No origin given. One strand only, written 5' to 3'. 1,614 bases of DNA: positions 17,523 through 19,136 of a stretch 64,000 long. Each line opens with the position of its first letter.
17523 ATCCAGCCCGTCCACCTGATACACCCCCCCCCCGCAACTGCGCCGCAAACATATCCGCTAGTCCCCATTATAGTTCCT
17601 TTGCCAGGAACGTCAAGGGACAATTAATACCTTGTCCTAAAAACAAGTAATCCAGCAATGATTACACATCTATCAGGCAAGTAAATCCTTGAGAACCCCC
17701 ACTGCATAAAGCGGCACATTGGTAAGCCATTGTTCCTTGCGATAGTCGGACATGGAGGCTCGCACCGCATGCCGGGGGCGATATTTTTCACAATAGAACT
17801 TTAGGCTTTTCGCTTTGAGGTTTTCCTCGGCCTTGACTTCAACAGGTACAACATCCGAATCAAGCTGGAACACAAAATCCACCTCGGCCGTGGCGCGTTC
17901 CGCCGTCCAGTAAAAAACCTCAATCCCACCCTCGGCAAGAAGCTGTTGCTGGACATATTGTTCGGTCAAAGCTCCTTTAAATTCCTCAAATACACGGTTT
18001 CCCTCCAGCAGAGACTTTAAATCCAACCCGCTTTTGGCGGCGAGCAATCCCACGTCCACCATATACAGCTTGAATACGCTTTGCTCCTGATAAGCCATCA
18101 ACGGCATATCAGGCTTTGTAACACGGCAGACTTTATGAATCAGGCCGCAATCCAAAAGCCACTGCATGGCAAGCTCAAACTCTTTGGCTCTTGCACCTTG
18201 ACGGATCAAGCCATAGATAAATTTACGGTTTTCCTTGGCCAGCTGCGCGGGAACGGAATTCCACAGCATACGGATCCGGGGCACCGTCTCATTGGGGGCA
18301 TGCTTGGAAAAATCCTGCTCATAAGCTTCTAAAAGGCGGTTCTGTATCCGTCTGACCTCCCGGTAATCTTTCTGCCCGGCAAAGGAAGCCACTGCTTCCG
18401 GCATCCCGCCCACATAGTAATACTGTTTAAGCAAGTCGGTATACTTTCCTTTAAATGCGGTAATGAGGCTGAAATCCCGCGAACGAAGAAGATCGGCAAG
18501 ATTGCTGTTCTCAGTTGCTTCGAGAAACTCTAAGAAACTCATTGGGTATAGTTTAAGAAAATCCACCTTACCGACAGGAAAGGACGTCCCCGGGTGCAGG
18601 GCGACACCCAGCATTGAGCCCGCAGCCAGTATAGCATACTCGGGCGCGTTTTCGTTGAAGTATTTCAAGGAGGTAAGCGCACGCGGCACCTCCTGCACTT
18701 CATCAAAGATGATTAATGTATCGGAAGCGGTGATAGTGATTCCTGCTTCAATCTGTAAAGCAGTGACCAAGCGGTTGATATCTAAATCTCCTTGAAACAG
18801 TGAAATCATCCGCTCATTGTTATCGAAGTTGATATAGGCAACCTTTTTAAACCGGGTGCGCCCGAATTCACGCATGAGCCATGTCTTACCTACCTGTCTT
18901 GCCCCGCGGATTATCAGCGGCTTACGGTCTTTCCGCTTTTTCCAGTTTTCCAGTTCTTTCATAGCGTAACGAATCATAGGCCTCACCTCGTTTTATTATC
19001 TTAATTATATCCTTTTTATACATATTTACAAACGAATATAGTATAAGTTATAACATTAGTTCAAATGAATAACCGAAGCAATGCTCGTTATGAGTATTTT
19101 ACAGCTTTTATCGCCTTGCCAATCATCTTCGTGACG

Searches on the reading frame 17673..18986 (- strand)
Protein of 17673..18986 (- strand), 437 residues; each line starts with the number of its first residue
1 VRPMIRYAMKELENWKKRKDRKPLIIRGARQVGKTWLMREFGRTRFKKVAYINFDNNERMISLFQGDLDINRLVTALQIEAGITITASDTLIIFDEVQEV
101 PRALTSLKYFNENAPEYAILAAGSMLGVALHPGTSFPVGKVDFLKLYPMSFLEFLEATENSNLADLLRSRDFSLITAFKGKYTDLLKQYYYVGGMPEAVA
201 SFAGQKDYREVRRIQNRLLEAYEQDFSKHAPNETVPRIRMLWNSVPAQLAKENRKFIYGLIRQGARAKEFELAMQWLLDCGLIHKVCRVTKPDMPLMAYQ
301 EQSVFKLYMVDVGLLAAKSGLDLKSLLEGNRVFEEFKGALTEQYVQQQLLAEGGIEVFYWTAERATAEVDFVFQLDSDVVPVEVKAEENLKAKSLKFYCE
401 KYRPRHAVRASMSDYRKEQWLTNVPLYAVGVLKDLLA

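Call 104: search_protein_families(library=pfam, proteins=[window:17673-18986:-], max_evalue=0.01)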
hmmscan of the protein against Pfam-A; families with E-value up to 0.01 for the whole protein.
window:17673-18986:- (437 aa): 3 families
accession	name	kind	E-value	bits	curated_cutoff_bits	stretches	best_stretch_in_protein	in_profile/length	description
PF13635.12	DUF4143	-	1.7e-36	125.8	28.1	1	223-386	1-159/160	Domain of unknown function (DUF4143)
PF13173.12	AAA_14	-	4.1e-28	98.4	27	1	21-155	2-129/129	AAA domain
PF01637.24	ATPase_2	-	6e-05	23.4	33.2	1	8-53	7-55/225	ATPase domain predominantly from Archaea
